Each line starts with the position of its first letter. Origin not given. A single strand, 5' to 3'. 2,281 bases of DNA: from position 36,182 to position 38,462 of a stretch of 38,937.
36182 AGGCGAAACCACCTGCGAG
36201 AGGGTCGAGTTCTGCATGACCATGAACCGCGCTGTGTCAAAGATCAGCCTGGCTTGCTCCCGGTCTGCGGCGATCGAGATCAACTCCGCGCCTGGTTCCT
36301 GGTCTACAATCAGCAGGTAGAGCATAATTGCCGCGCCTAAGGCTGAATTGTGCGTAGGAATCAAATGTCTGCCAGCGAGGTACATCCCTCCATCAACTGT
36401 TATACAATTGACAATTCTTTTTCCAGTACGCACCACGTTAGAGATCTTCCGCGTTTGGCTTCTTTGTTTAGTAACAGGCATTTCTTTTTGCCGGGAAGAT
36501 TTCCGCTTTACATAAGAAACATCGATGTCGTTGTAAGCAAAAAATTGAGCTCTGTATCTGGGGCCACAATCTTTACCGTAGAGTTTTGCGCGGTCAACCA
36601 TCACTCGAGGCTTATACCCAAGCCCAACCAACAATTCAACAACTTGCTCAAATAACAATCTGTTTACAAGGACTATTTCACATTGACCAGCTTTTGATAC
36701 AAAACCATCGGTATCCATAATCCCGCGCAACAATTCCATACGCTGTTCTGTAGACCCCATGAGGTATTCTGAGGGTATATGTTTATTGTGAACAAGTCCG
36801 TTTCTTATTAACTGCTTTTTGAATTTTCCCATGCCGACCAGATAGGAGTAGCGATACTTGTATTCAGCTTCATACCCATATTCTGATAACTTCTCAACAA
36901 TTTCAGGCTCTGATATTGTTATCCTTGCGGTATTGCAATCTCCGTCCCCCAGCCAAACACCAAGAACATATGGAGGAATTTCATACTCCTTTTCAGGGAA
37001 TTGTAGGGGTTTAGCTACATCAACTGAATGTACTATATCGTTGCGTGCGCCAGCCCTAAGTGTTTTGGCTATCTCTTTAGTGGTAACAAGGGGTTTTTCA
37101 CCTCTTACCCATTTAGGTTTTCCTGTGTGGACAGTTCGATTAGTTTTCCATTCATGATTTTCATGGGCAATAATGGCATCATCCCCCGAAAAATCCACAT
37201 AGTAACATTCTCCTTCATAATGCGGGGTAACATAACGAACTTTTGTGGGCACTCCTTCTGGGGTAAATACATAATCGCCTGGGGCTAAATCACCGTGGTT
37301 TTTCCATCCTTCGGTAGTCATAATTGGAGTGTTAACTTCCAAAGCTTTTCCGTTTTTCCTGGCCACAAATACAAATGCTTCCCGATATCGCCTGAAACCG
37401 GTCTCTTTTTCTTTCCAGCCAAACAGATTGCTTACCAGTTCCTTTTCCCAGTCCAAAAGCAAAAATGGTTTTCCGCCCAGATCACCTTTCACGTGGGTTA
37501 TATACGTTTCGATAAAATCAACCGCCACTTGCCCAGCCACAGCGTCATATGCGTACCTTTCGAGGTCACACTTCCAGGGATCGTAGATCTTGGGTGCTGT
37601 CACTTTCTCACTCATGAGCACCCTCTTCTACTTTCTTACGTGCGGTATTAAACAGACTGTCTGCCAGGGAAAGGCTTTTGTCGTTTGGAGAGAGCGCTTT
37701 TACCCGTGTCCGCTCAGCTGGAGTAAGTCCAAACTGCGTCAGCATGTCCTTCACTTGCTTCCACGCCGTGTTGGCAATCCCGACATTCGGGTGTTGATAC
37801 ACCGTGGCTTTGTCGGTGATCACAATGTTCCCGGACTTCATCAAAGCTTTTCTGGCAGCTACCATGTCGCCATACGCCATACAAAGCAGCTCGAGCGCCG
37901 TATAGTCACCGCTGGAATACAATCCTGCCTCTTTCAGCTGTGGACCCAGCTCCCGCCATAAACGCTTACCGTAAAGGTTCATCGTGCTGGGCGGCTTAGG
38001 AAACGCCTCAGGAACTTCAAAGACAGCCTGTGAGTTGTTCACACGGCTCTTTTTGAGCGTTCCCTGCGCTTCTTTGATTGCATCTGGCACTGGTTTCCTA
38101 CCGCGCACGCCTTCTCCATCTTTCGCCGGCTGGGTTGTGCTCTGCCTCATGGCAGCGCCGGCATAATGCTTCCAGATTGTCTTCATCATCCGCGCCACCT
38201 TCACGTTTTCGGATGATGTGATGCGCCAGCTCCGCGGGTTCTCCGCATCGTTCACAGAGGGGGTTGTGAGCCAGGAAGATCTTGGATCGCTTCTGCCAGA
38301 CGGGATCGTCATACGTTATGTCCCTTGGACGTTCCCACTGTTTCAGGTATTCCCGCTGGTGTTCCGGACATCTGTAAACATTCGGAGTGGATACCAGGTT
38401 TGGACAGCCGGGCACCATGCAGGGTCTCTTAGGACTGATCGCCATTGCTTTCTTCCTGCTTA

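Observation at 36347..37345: Class-3 (WCT) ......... intein splitting the terminase large-subunit P-loop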

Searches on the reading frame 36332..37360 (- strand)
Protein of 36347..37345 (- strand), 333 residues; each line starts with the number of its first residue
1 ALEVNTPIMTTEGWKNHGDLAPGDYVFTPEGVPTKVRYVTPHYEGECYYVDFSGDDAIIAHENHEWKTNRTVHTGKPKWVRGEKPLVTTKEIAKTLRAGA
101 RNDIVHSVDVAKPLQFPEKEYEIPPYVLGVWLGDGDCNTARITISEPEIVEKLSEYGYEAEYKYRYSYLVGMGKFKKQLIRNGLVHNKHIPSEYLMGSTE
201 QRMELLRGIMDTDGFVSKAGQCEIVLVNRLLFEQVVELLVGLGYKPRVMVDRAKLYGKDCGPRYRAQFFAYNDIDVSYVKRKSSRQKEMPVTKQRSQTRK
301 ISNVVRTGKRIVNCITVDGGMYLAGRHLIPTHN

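Call 5: search_protein_families(library=pfam, proteins=[window:36347-37345:-], max_evalue=1)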
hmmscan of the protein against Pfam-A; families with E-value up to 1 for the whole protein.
window:36347-37345:- (333 aa): 2 families
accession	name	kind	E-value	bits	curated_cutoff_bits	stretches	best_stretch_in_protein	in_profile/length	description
PF14528.11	LAGLIDADG_3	-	0.0017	19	22.5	1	201-251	2-55/82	LAGLIDADG-like domain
PF05204.19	Hom_end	-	0.02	15.5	21.1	1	190-254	2-68/110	Homing endonuclease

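Call 6: search_protein_families(library=ncbifam, proteins=[window:36347-37345:-], max_evalue=1)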
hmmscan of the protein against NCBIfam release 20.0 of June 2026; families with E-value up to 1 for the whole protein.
window:36347-37345:- (333 aa): 3 families
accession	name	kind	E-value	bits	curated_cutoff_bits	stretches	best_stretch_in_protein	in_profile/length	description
NF006207.0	PRK08332.1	equivalog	1.7e-05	22.2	2400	1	187-252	470-535/1684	vitamin B12-dependent ribonucleotide reductase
NF011418.0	PRK14845.1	equivalog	0.00029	18.7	756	1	6-299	110-331/1049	translation initiation factor IF-2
NF045703.1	rSAM_Tes_intein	exception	0.0032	15.3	1700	1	184-259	445-524/1040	tetraether lipid synthase Tes, intein-containing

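Call 7: search_solved_structures(query=window:36347-37345:-, max_evalue=10, show_alignments=3)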
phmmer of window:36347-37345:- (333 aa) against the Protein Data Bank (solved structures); distinct sequences matched with E-value up to 10: 12.
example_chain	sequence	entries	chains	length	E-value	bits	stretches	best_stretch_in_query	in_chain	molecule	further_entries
6bs8_A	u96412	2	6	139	2.7e-14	56.1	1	1-72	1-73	Replicative DNA helicase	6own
6rix_A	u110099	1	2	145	2.6e-13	52.8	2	1-75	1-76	Replicative DNA helicase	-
6riy_A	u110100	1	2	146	1.2e-12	50.6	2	1-75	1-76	Replicative DNA helicase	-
1um2_A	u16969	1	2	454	0.007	18.5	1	123-186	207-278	ENDONUCLEASE PI-SCEI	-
1dfa_A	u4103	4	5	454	0.0071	18.5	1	123-186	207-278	PI-SCEI ENDONUCLEASE | ENDONUCLEASE PI-SCEI | PI-SCEI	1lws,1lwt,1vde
1ef0_A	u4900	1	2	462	0.0075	18.4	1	123-186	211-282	PI-SCEI ENDONUCLEASE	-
1jva_A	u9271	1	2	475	0.008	18.3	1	123-186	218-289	VMA1-DERIVED HOMING ENDONUCLEASE X10SSS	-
1dq3_A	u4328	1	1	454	0.031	16.4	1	189-249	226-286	ENDONUCLEASE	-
6riz_A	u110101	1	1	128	0.031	16.4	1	1-69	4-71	gp41-1 intein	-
9cop_A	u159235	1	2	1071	0.061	15.5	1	123-185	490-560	V-type proton ATPase catalytic subunit A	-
8zo9_3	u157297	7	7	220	0.58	12.2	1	2-32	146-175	VCPI-3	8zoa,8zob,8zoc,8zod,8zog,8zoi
6qaz_A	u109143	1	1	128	1.2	11.2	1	1-69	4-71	cyanophage-like gp41-1 intein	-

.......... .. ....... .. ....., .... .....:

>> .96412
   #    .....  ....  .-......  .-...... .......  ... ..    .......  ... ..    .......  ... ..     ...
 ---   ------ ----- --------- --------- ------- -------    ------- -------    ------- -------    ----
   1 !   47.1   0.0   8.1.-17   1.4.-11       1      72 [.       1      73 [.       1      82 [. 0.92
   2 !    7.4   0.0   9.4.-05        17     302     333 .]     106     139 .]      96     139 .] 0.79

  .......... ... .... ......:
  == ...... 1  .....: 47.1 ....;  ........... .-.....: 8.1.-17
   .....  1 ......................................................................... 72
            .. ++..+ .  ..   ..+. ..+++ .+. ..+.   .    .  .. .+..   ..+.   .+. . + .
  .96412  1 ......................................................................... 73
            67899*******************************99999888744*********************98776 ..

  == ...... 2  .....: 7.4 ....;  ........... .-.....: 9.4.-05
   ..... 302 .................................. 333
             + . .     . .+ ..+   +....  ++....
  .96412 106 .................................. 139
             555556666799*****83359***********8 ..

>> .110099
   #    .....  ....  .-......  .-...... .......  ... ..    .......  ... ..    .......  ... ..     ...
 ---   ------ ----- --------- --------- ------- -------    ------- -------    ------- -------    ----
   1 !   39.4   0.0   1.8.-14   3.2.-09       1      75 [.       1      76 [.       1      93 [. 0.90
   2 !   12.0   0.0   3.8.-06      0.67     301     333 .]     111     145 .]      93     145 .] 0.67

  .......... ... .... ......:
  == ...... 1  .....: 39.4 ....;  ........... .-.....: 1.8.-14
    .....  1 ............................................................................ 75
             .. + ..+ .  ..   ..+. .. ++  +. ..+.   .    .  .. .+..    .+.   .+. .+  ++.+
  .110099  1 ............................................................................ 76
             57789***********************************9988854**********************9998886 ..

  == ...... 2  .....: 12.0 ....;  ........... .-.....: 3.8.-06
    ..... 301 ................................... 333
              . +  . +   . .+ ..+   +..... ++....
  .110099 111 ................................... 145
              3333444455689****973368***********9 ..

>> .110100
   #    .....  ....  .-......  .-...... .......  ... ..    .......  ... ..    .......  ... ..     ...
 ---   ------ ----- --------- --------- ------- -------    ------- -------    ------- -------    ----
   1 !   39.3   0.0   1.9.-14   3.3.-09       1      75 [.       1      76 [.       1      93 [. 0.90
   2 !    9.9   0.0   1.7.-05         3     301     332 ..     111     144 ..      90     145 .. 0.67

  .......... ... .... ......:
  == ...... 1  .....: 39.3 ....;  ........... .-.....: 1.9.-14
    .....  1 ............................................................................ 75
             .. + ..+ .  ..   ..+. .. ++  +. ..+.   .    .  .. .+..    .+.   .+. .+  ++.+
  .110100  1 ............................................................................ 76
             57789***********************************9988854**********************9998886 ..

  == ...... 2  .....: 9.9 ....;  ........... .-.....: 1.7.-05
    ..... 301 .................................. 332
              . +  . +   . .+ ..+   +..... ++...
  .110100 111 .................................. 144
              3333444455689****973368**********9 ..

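Call 9: search_dna_similar(query=window:36347-37345:-, collection=phages, mode=protein, max_rows=30)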
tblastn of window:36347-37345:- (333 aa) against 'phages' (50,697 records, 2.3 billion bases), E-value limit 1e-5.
Records with a match: 826; places in all: 845; records where one place covers at least 80% of the query: 519.
Best place of each record, by identity: <60% 826.
By first word of the organism name: Mycobacterium 299; Salmonella 184; Vibrio 67; Stx2a-converting 49; Klebsiella 41; Escherichia 28; Pseudomonas 19; Aeromonas 16; Gordonia 15; Enterococcus 14; and 39 more.
By host as written in the record: Mycobacterium smegmatis mc2 155 229; - 116; Salmonella enterica 43; Mycobacterium smegmatis mc#155 34; Salmonella enterica subsp. enterica serovar Enteritidis 28; Salmonella enterica subsp. enterica serovar Typhimurium 27; Klebsiella pneumoniae 23; Salmonella sp. 16; and 158 more.
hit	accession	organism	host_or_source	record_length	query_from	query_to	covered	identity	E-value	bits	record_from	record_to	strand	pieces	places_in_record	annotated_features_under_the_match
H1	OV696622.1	Brevibacterium phage Rousseau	French washed-rind cheese surface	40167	1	333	100%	36.6%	3e-55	199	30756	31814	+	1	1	DnaB-like replicative helicase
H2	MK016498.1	Mycobacterium phage Manda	Mycobacterium smegmatis mc2 155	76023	1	333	100%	35.6%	3e-56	202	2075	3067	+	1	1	8: terminase large subunit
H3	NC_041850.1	Mycobacterium phage Eureka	Mycobacterium smegmatis mc2 155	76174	1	333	100%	35.6%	3e-56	202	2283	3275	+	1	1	8: exonuclease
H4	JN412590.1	Mycobacterium phage Eureka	Mycobacterium smegmatis mc2 155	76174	1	333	100%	35.6%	3e-56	202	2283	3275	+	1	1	8: terminase large subunit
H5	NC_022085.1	Mycobacterium phage Goku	Mycobacterium smegmatis mc2 155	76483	1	333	100%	35.6%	3e-56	202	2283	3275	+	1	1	9: exonuclease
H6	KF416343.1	Mycobacterium phage Goku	Mycobacterium smegmatis mc2 155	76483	1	333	100%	35.6%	3e-56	202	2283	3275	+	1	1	9: terminase large subunit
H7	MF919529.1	Mycobacterium phage Sassay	Mycobacterium smegmatis mc2 155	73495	1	333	100%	35.6%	3e-56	202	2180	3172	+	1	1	terminase large subunit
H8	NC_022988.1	Mycobacterium phage Bruin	Mycobacterium smegmatis mc2 155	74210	1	333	100%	35.6%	3e-56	202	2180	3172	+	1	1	8: exonuclease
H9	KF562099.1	Mycobacterium phage Bruin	Mycobacterium smegmatis mc2 155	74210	1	333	100%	35.6%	3e-56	202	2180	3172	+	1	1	8: terminase large subunit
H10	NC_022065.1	Mycobacterium phage Contagion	Mycobacterium smegmatis mc2 155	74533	1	333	100%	35.6%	3e-56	202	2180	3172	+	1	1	8: exonuclease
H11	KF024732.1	Mycobacterium phage Contagion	Mycobacterium smegmatis mc2 155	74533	1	333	100%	35.6%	3e-56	202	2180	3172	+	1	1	8: terminase large subunit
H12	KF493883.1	Mycobacterium phage Mosby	Mycobacterium smegmatis mc2 155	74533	1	333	100%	35.6%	3e-56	202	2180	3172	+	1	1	8: terminase large subunit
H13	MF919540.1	Mycobacterium phage Willez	Mycobacterium smegmatis mc2 155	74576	1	333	100%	35.6%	3e-56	202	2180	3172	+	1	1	terminase large subunit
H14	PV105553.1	Mycobacterium phage Palpatine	Mycobacterium smegmatis mc#155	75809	1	333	100%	35.6%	3e-56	202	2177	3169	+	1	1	8: terminase large subunit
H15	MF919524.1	Mycobacterium phage MISSy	Mycobacterium smegmatis mc2 155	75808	1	333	100%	35.6%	3e-56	202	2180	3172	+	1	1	terminase large subunit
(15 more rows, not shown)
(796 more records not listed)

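Call 10: get_annotated_region(hit=H2, flank=1500)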
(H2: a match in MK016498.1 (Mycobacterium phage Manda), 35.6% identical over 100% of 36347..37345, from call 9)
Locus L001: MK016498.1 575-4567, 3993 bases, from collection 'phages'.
description: Mycobacterium phage Manda, complete genome.
organism: Mycobacterium phage Manda (NCBI taxid 2484211)
taxonomy: Viruses; Duplodnaviria; Heunggongvirae; Uroviricota; Caudoviricetes; Kostyavirus
host: Mycobacterium smegmatis mc2 155; source: soil; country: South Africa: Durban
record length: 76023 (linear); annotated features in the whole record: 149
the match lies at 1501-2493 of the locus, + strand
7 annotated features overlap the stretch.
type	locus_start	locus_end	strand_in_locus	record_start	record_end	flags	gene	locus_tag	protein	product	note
CDS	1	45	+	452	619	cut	3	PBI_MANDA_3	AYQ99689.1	hypothetical protein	-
CDS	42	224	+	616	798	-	4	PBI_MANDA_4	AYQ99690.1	hypothetical protein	-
CDS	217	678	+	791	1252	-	5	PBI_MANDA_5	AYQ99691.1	terminase small subunit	-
CDS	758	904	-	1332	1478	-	6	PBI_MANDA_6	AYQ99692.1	hypothetical protein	-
CDS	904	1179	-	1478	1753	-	7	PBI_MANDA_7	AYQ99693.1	hypothetical protein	-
CDS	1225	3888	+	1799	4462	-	8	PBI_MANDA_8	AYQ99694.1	terminase large subunit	-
CDS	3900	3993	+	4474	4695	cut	9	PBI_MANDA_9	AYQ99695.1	hypothetical protein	-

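Call 39: predict_structure(alignment_id=A2)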
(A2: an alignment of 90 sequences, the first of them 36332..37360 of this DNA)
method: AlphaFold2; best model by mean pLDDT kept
length: 343 residues; sequences in the alignment: 90
mean_pLDDT: 95.5   pTM: 0.93
mean pLDDT of the five models: 95.5, 94.9, 94.5, 94.4, 94.1
residues with pLDDT >= 90: 316; 70-90: 20; 50-70: 4; < 50: 3
segments of 3 or more residues with pLDDT < 50: none
pLDDT, mean of each block of 10 residues (from residue 1): 81 98 98 98 96 96 97 93 89 97 96 98 98 98 95 97 95 92 97 98 99 98 98 98 98 96 97 97 98 96 98 97 95 90 44
secondary structure, 60 per line:
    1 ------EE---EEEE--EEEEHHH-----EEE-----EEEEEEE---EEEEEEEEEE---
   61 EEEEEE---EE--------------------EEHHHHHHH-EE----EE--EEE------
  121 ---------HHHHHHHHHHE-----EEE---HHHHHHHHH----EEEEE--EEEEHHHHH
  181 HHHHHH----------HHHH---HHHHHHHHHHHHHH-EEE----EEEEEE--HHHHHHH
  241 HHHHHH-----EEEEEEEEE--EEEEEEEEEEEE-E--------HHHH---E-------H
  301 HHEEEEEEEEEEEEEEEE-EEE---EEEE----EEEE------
elements in order: E12-15 E18-21 E30-32 E38-44 E48-57 E61-66 H94-100 E112-114 H130-139 E146-148 H152-160 E165-169 E172-175 H176-186 H197-200 H204-217 E219-221 E226-231 H234-246 E252-260 E263-274 H285-288 E303-318 E320-322 E326-329 E334-337

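Call 42: fold_search(model_id=the predicted structure, library=pdb)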
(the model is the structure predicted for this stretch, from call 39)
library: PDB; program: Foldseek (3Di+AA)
matches with E <= 10: 383; with E <= 0.001: 27
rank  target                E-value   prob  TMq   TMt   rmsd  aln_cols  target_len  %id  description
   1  1ef0_A                4.4e-19  1.00  0.77  0.63   5.1       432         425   15  CRYSTAL STRUCTURE OF PI-SCEI MINIPRECURSOR (released 2000-06-07)
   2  1dfa                  5.7e-18  1.00  0.72  0.62   6.6       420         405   15  CRYSTAL STRUCTURE OF PI-SCEI IN C2 SPACE GROUP (released 1999-12-08)
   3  1vde_B                1.4e-17  1.00  0.75  0.61   5.4       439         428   14  PI-SCEI, A HOMING ENDONUCLEASE WITH PROTEIN SPLICING ACTIVITY (released 1998-04-08)
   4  1vde_A                4.4e-17  1.00  0.74  0.60   5.6       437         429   14  PI-SCEI, A HOMING ENDONUCLEASE WITH PROTEIN SPLICING ACTIVITY (released 1998-04-08)
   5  1jva_B                4.4e-17  1.00  0.74  0.61   5.3       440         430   13  CRYSTAL STRUCTURE OF THE VMA1-DERIVED ENDONUCLEASE BEARING THE N AND C EXTEIN PROPEPTIDES (released 2002-08-29)
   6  1ef0_B                7.5e-17  1.00  0.69  0.61   5.5       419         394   14  CRYSTAL STRUCTURE OF PI-SCEI MINIPRECURSOR (released 2000-06-07)
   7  1lwt_A                3.0e-16  1.00  0.75  0.59   5.3       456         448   13  Crystal structure of the intein homing endonuclease PI-SceI bound to its substrate DNA (Ca2+ free) (released 2002-09-27)
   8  1jva_A                4.3e-16  1.00  0.71  0.58   6.1       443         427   14  CRYSTAL STRUCTURE OF THE VMA1-DERIVED ENDONUCLEASE BEARING THE N AND C EXTEIN PROPEPTIDES (released 2002-08-29)
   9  1lws_A                1.0e-15  1.00  0.71  0.59   6.3       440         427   14  Crystal structure of the intein homing endonuclease PI-SceI bound to its recognition sequence (released 2002-09-27)
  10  1um2_B                1.8e-15  1.00  0.73  0.61   5.3       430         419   13  Crystal Structure of the Vma1-Derived Endonuclease with the Ligated Extein Segment (released 2004-09-22)
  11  1um2_A                1.9e-14  1.00  0.71  0.60   6.3       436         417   14  Crystal Structure of the Vma1-Derived Endonuclease with the Ligated Extein Segment (released 2004-09-22)
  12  7qsu                  4.9e-14  1.00  0.62  0.59   6.1       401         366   15  Crystal structure of homing endonuclease-associated TliVMA intein (C1A, d333-339) (released 2022-03-30)
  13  7qss                  1.1e-12  1.00  0.60  0.50   6.6       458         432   13  Crystal structure of homing endonuclease-associated TliVMA intein (C1A) (released 2022-03-30)
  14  7qst                  9.8e-12  1.00  0.60  0.57   7.5       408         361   14  Crystal structure of homing endonuclease-associated PhoVMA intein (C1A) (released 2022-03-30)
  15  1dq3                  5.0e-11  1.00  0.65  0.51   6.1       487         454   15  CRYSTAL STRUCTURE OF AN ARCHAEAL INTEIN-ENCODED HOMING ENDONUCLEASE PI-PFUI (released 2000-07-05)
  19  6bs8_B                1.3e-07  1.00  0.31  0.79  10.7       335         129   15  The class 3 DnaB intein from Mycobacterium smegmatis (released 2018-11-21)
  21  6bs8_C                1.5e-07  1.00  0.31  0.81   8.3       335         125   16  The class 3 DnaB intein from Mycobacterium smegmatis (released 2018-11-21)
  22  6bs8_A                3.4e-07  1.00  0.23  0.60   5.7       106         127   29  The class 3 DnaB intein from Mycobacterium smegmatis (released 2018-11-21)
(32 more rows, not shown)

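Call 51: get_annotated_region(hit=H1, flank=900)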
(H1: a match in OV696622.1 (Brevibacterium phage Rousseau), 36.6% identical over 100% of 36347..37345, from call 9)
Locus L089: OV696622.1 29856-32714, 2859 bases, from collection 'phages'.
description: Brevibacterium phage Rousseau genome assembly, complete genome: monopartite.
organism: Brevibacterium phage Rousseau (NCBI taxid 2891957)
taxonomy: Viruses; Duplodnaviria; Heunggongvirae; Uroviricota; Caudoviricetes
host: -; source: French washed-rind cheese surface; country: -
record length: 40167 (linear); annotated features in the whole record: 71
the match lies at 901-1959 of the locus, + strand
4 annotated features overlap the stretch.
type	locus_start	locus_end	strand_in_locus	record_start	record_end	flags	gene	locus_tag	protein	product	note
CDS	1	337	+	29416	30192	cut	-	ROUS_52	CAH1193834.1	Replication initiation protein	-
CDS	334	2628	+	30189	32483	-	-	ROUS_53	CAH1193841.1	DnaB-like replicative helicase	-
CDS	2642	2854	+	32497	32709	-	-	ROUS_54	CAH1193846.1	RNA polymerase sigma factor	-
CDS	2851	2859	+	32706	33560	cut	-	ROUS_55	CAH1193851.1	DnaQ-like exonuclease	-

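Call 57: search_dna_similar(query=window:36347-37345:-, collection=phages, mode=protein, max_rows=40, rows=spread)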
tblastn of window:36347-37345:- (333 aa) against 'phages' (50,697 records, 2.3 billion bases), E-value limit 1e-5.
Records with a match: 826; places in all: 845; records where one place covers at least 80% of the query: 519.
Best place of each record, by identity: <60% 826.
By first word of the organism name: Mycobacterium 299; Salmonella 184; Vibrio 67; Stx2a-converting 49; Klebsiella 41; Escherichia 28; Pseudomonas 19; Aeromonas 16; Gordonia 15; Enterococcus 14; and 39 more.
By host as written in the record: Mycobacterium smegmatis mc2 155 229; - 116; Salmonella enterica 43; Mycobacterium smegmatis mc#155 34; Salmonella enterica subsp. enterica serovar Enteritidis 28; Salmonella enterica subsp. enterica serovar Typhimurium 27; Klebsiella pneumoniae 23; Salmonella sp. 16; and 158 more.
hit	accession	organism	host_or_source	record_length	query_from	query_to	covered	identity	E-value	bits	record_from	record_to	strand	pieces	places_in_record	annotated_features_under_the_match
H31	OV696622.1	Brevibacterium phage Rousseau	French washed-rind cheese surface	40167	1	333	100%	36.6%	3e-55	199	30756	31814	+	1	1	DnaB-like replicative helicase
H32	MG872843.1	Mycobacterium phage Sotrice96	Mycobacterium smegmatis mc2155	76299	1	333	100%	35.6%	3e-56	202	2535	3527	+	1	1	9: terminase large subunit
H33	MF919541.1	Mycobacterium phage YassJohnny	Mycobacterium smegmatis mc2 155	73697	1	333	100%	35.6%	3e-56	202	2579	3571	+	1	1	terminase large subunit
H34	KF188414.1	Mycobacterium phage ABCat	Mycobacterium smegmatis mc2 155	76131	1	333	100%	35.6%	3e-56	202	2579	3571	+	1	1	8: terminase large subunit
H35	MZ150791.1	Gordonia phage YungMoney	Gordonia terrae 3612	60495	1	333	100%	34.9%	4e-45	170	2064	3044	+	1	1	5: terminase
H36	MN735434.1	Mycobacterium phage Mangeria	Mycobacterium smegmatis mc2 155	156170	1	333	100%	33.3%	3e-44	167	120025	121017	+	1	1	215: HNH endonuclease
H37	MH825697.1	Mycobacterium phage Bangla1971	Mycobacterium smegmatis mc#155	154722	1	333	100%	32.8%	5e-43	164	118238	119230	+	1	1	214: HNH endonuclease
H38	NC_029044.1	Mycobacterium phage Breeniome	Mycobacterium smegmatis mc2 155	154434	1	333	100%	32.8%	5e-43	164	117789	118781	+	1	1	213: exonuclease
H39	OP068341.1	Mycobacterium phage Maby2021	Mycobacterium smegmatis mc2 155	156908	1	333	100%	32.8%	5e-43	164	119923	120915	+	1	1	214: HNH endonuclease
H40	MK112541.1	Mycobacterium phage Jessibeth14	Mycobacterium smegmatis mc2 155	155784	1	333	100%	32.8%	5e-43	164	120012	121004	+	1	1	214: HNH endonuclease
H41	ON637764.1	Mycobacterium phage McGee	Mycobacterium smegmatis mc#155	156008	1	333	100%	32.8%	5e-43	164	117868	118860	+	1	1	213: HNH endonuclease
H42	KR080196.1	Mycobacterium phage Momo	Mycobacterium smegmatis mc2 155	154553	1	333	100%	32.8%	6e-43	164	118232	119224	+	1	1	215: HNH endonuclease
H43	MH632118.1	Mycobacterium phage Zeeculate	Mycobacterium smegmatis mc2 155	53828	1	333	100%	32.6%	1e-33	136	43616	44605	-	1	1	67: RecB-like exonuclease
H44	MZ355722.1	Mycobacterium phage Bexan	Mycobacterium smegmatis mc#155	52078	2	333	100%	31.3%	2e-37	147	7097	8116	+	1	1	10: terminase large subunit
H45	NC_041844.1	Mycobacterium phage Optimus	Mycobacterium smegmatis mc2 155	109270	5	333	99%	30.6%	8e-35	140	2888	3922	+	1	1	7: exonuclease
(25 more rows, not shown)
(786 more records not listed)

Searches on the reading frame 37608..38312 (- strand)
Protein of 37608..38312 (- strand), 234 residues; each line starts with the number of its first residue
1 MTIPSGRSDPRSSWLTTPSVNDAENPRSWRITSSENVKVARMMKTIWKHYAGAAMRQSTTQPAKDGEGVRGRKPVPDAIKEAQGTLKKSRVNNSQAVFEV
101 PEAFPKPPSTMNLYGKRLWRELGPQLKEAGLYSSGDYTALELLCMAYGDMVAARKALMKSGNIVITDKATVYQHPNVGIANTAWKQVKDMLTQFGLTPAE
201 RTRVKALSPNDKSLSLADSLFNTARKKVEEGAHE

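Call 33: search_protein_families(library=pfam, proteins=[window:37608-38312:-], max_evalue=0.01)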
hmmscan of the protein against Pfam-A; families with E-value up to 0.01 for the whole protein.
window:37608-38312:- (234 aa): 1 family
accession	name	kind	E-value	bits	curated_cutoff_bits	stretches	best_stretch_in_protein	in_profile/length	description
PF05119.17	Terminase_4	-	5.2e-22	78.5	24.7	1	116-208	2-95/98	Phage terminase, small subunit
